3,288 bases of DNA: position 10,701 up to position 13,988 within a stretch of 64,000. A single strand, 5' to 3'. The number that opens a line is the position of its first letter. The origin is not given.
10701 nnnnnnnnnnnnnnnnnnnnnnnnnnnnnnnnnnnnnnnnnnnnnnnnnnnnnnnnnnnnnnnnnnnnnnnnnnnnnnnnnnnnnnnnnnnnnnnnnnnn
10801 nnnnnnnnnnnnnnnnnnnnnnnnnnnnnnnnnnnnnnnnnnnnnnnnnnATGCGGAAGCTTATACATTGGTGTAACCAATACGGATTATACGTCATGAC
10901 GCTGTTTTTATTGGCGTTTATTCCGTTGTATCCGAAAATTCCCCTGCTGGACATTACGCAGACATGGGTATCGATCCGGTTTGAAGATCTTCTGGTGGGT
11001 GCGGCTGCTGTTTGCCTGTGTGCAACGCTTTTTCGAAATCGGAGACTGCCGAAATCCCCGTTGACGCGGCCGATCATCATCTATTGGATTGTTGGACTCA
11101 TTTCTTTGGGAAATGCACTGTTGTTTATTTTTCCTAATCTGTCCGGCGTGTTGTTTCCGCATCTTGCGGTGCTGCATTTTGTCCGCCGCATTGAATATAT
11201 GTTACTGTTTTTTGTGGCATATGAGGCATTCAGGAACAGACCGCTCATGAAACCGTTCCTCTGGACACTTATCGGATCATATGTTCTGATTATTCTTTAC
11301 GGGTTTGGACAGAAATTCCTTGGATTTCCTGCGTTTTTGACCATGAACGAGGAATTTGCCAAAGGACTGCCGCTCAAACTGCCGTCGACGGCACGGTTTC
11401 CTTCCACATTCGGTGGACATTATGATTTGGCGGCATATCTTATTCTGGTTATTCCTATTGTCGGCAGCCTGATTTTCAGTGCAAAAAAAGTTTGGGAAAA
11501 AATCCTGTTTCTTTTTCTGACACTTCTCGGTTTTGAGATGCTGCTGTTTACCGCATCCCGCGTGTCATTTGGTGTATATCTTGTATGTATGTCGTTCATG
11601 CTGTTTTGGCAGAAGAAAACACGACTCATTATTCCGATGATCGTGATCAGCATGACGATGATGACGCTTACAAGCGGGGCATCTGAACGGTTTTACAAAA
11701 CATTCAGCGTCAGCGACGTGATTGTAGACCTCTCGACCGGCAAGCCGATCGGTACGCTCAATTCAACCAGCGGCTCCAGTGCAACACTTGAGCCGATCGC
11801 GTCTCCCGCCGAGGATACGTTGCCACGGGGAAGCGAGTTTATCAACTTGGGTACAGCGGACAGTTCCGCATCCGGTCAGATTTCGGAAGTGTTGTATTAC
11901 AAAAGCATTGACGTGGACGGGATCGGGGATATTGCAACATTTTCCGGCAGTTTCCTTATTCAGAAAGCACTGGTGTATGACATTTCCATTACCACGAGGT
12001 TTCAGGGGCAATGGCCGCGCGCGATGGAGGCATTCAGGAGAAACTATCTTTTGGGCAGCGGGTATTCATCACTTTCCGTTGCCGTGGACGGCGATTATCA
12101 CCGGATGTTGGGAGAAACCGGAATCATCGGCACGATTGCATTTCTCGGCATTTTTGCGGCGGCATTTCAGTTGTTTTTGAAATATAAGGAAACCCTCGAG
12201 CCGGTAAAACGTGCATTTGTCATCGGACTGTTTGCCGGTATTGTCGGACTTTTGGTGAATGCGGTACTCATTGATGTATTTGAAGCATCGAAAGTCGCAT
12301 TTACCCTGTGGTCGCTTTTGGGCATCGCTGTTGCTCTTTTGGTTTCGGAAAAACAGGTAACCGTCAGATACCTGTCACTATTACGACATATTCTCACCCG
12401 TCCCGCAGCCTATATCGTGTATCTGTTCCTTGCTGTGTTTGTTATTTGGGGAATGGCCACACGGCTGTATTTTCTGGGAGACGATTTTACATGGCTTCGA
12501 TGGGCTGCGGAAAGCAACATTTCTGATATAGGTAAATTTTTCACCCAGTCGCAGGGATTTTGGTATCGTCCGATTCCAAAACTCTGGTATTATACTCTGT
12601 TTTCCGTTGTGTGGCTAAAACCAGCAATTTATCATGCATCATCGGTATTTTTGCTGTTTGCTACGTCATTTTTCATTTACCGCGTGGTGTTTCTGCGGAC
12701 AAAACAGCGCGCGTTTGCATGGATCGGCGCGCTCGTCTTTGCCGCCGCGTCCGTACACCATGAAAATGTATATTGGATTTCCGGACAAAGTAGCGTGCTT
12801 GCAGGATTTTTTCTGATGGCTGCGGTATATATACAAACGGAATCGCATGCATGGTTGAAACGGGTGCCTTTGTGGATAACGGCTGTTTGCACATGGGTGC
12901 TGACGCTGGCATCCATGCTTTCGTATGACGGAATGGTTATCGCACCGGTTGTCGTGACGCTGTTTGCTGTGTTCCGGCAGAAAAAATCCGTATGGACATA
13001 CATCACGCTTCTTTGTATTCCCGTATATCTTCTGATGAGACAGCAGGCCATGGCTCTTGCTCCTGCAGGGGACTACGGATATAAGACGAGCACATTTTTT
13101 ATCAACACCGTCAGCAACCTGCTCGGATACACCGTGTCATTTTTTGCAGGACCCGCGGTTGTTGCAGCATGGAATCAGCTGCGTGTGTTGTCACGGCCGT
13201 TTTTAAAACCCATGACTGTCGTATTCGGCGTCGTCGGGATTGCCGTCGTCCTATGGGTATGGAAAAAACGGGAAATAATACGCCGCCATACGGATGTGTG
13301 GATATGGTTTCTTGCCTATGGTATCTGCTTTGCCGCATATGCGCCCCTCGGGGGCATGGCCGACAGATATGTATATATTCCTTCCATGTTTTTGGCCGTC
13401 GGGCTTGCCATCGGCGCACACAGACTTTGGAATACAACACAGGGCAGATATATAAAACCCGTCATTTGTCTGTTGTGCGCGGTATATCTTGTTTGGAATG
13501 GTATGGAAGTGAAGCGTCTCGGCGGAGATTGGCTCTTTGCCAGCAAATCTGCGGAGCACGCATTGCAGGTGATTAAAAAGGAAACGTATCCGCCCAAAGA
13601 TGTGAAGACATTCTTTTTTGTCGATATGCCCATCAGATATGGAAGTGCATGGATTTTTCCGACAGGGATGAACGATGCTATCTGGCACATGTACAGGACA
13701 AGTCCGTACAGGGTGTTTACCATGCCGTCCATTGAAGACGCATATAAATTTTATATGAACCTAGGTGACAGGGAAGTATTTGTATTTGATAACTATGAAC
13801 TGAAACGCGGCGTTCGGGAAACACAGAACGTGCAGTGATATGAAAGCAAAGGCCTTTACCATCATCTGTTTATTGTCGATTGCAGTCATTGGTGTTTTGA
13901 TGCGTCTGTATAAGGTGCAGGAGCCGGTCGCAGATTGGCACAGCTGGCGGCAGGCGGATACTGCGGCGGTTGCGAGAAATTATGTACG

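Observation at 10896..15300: Wzy/O-antigen-ligase-like domain fused to a GT-C (GT39-like) glycosyltransferase in one 995-aa protein, followed by a second GT39-like protein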

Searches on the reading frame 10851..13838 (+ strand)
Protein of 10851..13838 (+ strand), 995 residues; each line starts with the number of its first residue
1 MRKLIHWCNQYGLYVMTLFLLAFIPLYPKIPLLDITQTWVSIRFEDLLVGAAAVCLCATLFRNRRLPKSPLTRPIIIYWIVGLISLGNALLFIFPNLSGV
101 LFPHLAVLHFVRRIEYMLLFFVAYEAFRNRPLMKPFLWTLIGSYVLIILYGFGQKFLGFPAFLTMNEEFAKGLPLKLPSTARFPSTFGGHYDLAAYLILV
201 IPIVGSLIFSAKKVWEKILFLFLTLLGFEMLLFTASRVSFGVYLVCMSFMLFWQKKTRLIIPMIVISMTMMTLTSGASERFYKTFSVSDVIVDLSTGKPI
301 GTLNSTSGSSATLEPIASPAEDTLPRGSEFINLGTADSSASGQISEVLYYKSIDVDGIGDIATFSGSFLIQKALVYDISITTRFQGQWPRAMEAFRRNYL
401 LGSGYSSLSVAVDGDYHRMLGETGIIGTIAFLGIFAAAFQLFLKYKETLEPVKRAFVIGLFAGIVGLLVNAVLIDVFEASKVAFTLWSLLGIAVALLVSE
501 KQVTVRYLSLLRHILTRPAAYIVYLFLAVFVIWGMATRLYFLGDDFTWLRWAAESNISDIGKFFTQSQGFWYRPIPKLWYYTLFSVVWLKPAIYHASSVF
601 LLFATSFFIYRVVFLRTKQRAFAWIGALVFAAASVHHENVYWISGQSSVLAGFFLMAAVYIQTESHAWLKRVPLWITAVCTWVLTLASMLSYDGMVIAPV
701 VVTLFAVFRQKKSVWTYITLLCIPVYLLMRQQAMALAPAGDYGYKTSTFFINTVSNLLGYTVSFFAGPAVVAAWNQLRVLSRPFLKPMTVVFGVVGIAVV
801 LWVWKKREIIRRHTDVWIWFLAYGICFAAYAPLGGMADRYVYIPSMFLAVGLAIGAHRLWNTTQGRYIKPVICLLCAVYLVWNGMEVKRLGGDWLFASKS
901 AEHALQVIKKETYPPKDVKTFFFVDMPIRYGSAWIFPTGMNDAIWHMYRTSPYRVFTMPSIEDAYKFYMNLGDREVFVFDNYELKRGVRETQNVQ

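Call 3: search_protein_families(library=pfam, proteins=[window:10851-13838:+], max_evalue=0.1)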
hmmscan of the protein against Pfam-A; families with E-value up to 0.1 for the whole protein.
window:10851-13838:+ (995 aa): 0 families

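Call 4: search_protein_families(library=ncbifam, proteins=[window:10851-13838:+], max_evalue=0.1)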
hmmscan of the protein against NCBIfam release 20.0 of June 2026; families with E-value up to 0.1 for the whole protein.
window:10851-13838:+ (995 aa): 0 families

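Call 5: search_protein_families(library=pfam, proteins=[window:10851-13838:+], max_evalue=10)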
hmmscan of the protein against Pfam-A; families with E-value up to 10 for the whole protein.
window:10851-13838:+ (995 aa): 1 family
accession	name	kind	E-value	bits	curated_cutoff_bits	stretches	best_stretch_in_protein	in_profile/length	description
PF13755.11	Sensor_TM1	-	0.11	12.7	26.6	1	65-93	6-34/68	Sensor N-terminal transmembrane domain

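Call 6: find_homologous_proteins(query=window:10851-13838:+)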
Query window:10851-13838:+ (995 aa): 1993 proteins with E <= 0.001 among 8000 candidates; the best 120 are listed.
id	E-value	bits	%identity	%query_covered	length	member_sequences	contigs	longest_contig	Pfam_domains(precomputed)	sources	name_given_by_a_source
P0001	0.0e+0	2207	100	98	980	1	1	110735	-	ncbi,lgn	-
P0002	0.0e+0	1949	87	98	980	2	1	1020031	-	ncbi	ncbi:MAG: hypothetical protein WAV51_02730 [Microgenomates group bacterium]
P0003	0.0e+0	1874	84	98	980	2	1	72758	-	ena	-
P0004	0.0e+0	1808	81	99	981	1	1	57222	-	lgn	-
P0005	0.0e+0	1704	75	100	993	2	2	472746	-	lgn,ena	-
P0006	0.0e+0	1630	73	98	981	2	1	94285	-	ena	-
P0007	0.0e+0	1543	69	99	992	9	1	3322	-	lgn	-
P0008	0.0e+0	1524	67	100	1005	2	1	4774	-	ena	-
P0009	0.0e+0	1473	67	98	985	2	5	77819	-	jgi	-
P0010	0.0e+0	1315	60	100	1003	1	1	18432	PF04932.21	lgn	-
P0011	0.0e+0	1314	59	100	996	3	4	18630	-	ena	-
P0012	0.0e+0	1310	60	100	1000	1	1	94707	-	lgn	-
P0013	0.0e+0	1297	60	99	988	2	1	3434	-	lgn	-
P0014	0.0e+0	1292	59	100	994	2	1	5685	-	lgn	-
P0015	0.0e+0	1287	58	100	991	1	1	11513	-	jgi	-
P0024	0.0e+0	1221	57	100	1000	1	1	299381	PF04932.21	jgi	jgi:hypothetical protein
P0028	0.0e+0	1210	56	100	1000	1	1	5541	PF04932.21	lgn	-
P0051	0.0e+0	1027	55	88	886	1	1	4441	PF04932.21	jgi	-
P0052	0.0e+0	1027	50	100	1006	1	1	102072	PF04932.21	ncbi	-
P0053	0.0e+0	1022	50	100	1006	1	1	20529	PF04932.21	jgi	jgi:O-Antigen ligase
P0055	0.0e+0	1019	50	100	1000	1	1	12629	PF04932.21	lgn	-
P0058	0.0e+0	1016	50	100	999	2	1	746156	-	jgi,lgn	-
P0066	1.9e-296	1004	49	100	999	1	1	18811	PF04932.21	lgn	-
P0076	2.4e-289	981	49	100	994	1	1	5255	PF04932.21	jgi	jgi:hypothetical protein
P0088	5.9e-283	960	48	99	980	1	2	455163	PF04932.21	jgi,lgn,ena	jgi:hypothetical protein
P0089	6.7e-283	960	47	100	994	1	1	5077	PF04932.21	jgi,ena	-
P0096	2.6e-281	954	47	99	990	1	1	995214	PF04932.21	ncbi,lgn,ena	-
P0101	2.6e-280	951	47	100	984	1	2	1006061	PF04932.21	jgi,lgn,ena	jgi:hypothetical protein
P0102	2.6e-280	951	47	100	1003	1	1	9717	PF04932.21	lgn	-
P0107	5.3e-280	950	47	99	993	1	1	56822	PF04932.21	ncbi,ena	-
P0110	2.8e-279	948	48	99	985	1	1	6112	PF04932.21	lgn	-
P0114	7.3e-279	946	48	99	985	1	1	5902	PF04932.21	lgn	-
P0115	2.7e-278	944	47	100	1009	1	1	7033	PF04932.21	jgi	jgi:hypothetical protein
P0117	8.9e-278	943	46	99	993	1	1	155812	PF04932.21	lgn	-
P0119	1.3e-275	936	47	100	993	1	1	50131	PF04932.21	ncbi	-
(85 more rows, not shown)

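Call 8: search_protein_families(library=pfam, alignment_id=A1, max_evalue=1)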
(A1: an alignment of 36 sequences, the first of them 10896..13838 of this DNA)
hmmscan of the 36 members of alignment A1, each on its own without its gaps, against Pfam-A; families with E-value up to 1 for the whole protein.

A. member 1, window:10896-13838:+ (980 aa): 1 family
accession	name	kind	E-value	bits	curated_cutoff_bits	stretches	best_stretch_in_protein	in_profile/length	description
PF13755.11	Sensor_TM1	-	0.11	12.7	26.6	1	50-78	6-34/68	Sensor N-terminal transmembrane domain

B. families by the number of members that match (of 36 scanned): 14 families
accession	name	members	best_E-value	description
PF04932.20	Wzy_C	23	1.1e-07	O-Antigen ligase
PF13755.11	Sensor_TM1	2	0.11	Sensor N-terminal transmembrane domain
PF13424.12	TPR_12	1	0.0061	Tetratricopeptide repeat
PF05552.17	MS_channel_1st_1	1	0.0072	Mechanosensitive ion channel, conserved TM helix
PF05083.18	LST1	1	0.0076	LST-1 protein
PF08512.18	Rttp106-like_middle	1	0.036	Histone chaperone Rttp106-like, middle domain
PF05493.18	ATP_synt_H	1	0.076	ATP synthase subunit H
PF19451.5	DUF5989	1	0.092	Family of unknown function (DUF5989)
PF13176.12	TPR_7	1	0.093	Tetratricopeptide repeat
PF07719.23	TPR_2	1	0.11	Tetratricopeptide repeat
PF06522.17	B12D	1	0.16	NADH-ubiquinone reductase complex 1 MLRQ subunit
PF24347.1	FIGL1_N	1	0.19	FIGL1 N-terminal domain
PF25285.1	DUF7875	1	0.7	Domain of unknown function (DUF7875)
PF11286.13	DUF3087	1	0.89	Protein of unknown function (DUF3087)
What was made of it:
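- On Wzy_C / O-antigen ligase family (Pfam PF04932; CAZy GT121 and clan GT-C1), N half: 23/36 relatives hit at E<=1 (best 1.1e-7, call 8).
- On SEDS (FtsW/RodA, PF01098), N half: No HMM hit (calls 3, 5, 8).
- Family-level Wzy_C hits in 23/36 members (call 8). No PMT/PMT_2 HMM hit appears in any of 36 members (call 8). No FTSW_RODA_SPOVE HMM hit (calls 3, 5, 8).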

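Call 9: search_solved_structures(query=A1, max_evalue=10, show_alignments=3)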
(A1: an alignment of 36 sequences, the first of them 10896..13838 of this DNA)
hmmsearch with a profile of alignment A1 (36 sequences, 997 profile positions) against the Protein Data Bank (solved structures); distinct sequences matched with E-value up to 10: 1.
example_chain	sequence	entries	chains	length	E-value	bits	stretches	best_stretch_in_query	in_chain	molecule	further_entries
5mxe_A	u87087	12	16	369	1.9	9.5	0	930-951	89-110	Photorhabdus asymbiotica lectin PHL | lectin PHL | Photorhabdus asymbitoca lectin PHL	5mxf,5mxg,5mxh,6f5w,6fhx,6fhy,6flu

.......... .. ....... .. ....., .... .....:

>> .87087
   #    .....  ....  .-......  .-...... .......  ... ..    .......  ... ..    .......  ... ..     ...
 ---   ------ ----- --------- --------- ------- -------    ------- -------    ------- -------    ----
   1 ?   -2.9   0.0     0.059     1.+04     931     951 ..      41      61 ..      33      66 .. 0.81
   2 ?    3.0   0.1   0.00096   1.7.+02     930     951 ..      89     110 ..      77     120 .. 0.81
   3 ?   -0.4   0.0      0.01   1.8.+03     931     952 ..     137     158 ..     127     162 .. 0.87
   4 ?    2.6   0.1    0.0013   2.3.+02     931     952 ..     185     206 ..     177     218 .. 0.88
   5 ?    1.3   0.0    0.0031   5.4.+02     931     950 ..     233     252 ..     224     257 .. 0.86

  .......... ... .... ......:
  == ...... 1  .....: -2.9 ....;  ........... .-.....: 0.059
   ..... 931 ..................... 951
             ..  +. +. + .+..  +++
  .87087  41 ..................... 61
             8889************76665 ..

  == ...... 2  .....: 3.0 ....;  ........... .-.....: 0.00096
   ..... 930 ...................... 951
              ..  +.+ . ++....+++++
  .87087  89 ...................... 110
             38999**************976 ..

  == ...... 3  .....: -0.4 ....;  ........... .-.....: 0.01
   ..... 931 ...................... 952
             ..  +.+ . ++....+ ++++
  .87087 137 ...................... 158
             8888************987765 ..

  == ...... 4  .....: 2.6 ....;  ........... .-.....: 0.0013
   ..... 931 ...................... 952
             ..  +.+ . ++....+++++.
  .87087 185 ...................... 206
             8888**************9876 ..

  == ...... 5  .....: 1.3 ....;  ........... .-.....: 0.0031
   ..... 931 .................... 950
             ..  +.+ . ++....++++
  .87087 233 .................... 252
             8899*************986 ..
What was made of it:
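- Tried and rejected: A profile search of PDB sequences gave only a spurious E=1.9 match of the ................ segment to the repeats of a Photorhabdus lectin (call 9).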

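Call 11: search_protein_families(library=pfam, proteins=[P0053, P0024, P0010, P0052, P0088, P0096], max_evalue=1)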
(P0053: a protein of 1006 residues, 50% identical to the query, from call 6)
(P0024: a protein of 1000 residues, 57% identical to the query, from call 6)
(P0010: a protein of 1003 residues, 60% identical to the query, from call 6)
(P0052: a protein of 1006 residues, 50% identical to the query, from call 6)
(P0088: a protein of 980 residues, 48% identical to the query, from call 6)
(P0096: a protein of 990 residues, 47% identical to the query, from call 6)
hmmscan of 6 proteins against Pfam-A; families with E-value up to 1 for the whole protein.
P0053 (1006 aa): 1 family
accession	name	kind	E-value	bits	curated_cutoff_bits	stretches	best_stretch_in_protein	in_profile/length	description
PF04932.20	Wzy_C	-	2.8e-06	27.6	31.7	1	223-432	2-149/149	O-Antigen ligase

P0024 (1000 aa): 1 family
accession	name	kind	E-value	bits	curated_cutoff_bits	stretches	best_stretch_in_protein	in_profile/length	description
PF04932.20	Wzy_C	-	1.1e-06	28.9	31.7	1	222-414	2-118/149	O-Antigen ligase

P0010 (1003 aa): 5 families
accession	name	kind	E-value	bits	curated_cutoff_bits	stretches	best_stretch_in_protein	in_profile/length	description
PF04932.20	Wzy_C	-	9.8e-06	25.9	31.7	1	223-423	2-123/149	O-Antigen ligase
PF13424.12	TPR_12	-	0.0061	17.2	30.1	1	880-912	4-36/77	Tetratricopeptide repeat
PF08512.18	Rttp106-like_middle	-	0.036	14.8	25.5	1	235-288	5-59/91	Histone chaperone Rttp106-like, middle domain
PF13176.12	TPR_7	-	0.093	13.3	27.9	0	884-912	4-32/36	Tetratricopeptide repeat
PF07719.23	TPR_2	-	0.11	13.1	27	0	881-907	3-29/34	Tetratricopeptide repeat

P0052 (1006 aa): 1 family
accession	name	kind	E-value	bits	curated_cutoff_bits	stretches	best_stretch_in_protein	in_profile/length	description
PF04932.20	Wzy_C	-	4.1e-07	30.3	31.7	1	227-435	6-148/149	O-Antigen ligase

P0088 (980 aa): 1 family
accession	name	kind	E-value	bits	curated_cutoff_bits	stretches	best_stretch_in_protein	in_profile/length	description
PF04932.20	Wzy_C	-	3.3e-06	27.4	31.7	1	224-430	3-148/149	O-Antigen ligase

P0096 (990 aa): 1 family
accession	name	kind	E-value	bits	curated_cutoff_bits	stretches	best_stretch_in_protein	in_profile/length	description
PF04932.20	Wzy_C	-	1.6e-05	25.2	31.7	1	223-420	2-138/149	O-Antigen ligase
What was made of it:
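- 10851..12356 (+): N-terminal WaaL/Wzy_C-like module (GT-C class B type). 12 predicted TM helices, N-in/C-in. Wzy_C hits in 23/36 relatives, best E 1.1e-7, mapping to residues ~223-432 of relatives (calls 8, 11).
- On Wzy_C / O-antigen ligase family (Pfam PF04932; CAZy GT121 and clan GT-C1), N half: The six relatives inspected score 25.2-30.3 bits, all below the cut-off (call 11).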

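Call 21: find_encoding_contigs(protein=P0096, flank=10000, max_places=2)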
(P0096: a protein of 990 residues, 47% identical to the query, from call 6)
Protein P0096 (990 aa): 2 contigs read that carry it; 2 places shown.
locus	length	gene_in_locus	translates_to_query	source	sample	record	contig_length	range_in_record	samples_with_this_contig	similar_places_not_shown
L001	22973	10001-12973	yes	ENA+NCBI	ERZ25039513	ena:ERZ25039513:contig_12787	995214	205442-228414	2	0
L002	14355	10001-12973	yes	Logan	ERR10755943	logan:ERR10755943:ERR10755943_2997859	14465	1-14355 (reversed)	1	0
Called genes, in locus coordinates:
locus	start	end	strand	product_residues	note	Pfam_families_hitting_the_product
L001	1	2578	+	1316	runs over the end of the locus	-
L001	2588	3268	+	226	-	PF00535:Glycos_transf_2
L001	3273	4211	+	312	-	PF01073:3Beta_HSD, PF01370:Epimerase, PF02719:Polysacc_synt_2 (faint), PF04321:RmlD_sub_bind, PF16363:GDP_Man_Dehyd, PF07993:NAD_binding_4 (weak)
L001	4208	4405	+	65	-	-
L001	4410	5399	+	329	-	PF01073:3Beta_HSD, PF01370:Epimerase, PF02719:Polysacc_synt_2, PF04321:RmlD_sub_bind, PF05368:NmrA (faint), PF13460:NAD_binding_10 (weak), PF16363:GDP_Man_Dehyd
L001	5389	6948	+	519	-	-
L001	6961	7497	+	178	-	PF13439:Glyco_transf_4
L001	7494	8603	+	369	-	PF13439:Glyco_transf_4 (weak), PF20706:GT4-conflict, PF00534:Glycos_transf_1, PF13692:Glyco_trans_1_4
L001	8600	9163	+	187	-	PF25087:GMPPB_C (faint), PF00132:Hexapep, PF14602:Hexapep_2 (weak)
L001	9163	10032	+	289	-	PF00535:Glycos_transf_2, PF13641:Glyco_tranf_2_3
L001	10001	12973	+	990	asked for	PF04932:Wzy_C (weak)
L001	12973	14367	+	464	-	-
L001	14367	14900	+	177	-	PF01936:NYN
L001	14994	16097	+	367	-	PF13439:Glyco_transf_4, PF13692:Glyco_trans_1_4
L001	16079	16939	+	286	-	PF00535:Glycos_transf_2, PF13641:Glyco_tranf_2_3, PF13632:Glyco_trans_2_3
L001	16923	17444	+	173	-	PF13439:Glyco_transf_4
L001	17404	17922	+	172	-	PF00534:Glycos_transf_1, PF13692:Glyco_trans_1_4, PF20706:GT4-conflict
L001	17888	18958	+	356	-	PF20706:GT4-conflict (faint), PF00534:Glycos_transf_1, PF13692:Glyco_trans_1_4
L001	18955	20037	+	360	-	PF00483:NTP_transferase, PF22640:ManC_GMP_beta-helix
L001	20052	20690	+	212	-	PF02397:Bac_transf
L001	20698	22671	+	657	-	PF13196:DUF4012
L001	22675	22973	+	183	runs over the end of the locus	PF11967:RecO_N, PF02565:RecO_C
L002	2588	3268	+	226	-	PF00535:Glycos_transf_2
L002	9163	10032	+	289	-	PF00535:Glycos_transf_2, PF13641:Glyco_tranf_2_3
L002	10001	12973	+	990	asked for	PF04932:Wzy_C (weak)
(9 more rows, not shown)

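Call 22: find_encoding_contigs(protein=P0058, flank=10000, max_places=2)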
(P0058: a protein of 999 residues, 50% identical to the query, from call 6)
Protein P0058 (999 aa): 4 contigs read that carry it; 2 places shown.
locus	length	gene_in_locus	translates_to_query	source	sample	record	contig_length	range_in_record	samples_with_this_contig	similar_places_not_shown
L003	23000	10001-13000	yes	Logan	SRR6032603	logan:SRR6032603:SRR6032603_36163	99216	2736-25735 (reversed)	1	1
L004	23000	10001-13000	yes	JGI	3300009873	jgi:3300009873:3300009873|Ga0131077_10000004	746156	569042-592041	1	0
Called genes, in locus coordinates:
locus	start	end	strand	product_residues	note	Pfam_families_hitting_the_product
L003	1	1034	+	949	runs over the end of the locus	-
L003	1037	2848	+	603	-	-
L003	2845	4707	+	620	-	-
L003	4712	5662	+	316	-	PF00106:adh_short (weak), PF01073:3Beta_HSD, PF01370:Epimerase, PF02719:Polysacc_synt_2 (faint), PF04321:RmlD_sub_bind, PF16363:GDP_Man_Dehyd, PF07993:NAD_binding_4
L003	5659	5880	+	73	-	-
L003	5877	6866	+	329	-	PF01073:3Beta_HSD, PF01370:Epimerase, PF02254:TrkA_N (faint), PF02719:Polysacc_synt_2, PF04321:RmlD_sub_bind, PF05368:NmrA (weak), PF13460:NAD_binding_10, PF16363:GDP_Man_Dehyd, +1 more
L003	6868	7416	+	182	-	PF13439:Glyco_transf_4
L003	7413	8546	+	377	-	PF13439:Glyco_transf_4 (weak), PF13579:Glyco_trans_4_4 (weak), PF20706:GT4-conflict, PF00534:Glycos_transf_1, PF13692:Glyco_trans_1_4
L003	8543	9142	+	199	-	PF00132:Hexapep, PF14602:Hexapep_2 (weak)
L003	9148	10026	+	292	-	PF00535:Glycos_transf_2, PF13641:Glyco_tranf_2_3, PF13632:Glyco_trans_2_3 (weak)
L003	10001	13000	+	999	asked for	-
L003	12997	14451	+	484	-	PF13231:PMT_2 (weak)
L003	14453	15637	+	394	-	PF13439:Glyco_transf_4, PF13579:Glyco_trans_4_4 (faint), PF00534:Glycos_transf_1, PF13692:Glyco_trans_1_4, PF13524:Glyco_trans_1_2 (faint)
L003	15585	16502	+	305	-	PF00535:Glycos_transf_2, PF13641:Glyco_tranf_2_3, PF10111:Glyco_tranf_2_2 (faint), PF13632:Glyco_trans_2_3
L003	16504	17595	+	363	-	PF13439:Glyco_transf_4, PF20706:GT4-conflict, PF00534:Glycos_transf_1, PF13692:Glyco_trans_1_4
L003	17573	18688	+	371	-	PF13439:Glyco_transf_4 (faint), PF20706:GT4-conflict (weak), PF00534:Glycos_transf_1, PF13692:Glyco_trans_1_4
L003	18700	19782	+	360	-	PF00483:NTP_transferase, PF12804:NTP_transf_3, PF22640:ManC_GMP_beta-helix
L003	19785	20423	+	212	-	PF02397:Bac_transf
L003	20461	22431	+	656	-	PF13196:DUF4012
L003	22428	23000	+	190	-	PF11967:RecO_N, PF02565:RecO_C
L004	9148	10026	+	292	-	PF00535:Glycos_transf_2, PF13641:Glyco_tranf_2_3, PF13632:Glyco_trans_2_3 (weak)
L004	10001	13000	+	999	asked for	-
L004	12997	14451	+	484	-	PF13231:PMT_2 (weak)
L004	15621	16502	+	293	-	PF00535:Glycos_transf_2, PF13641:Glyco_tranf_2_3, PF10111:Glyco_tranf_2_2 (faint), PF13632:Glyco_trans_2_3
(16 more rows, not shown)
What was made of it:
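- Checked: Homologous genes also overlap their upstream GT2 gene by 26-32 nt (calls 21, 22).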
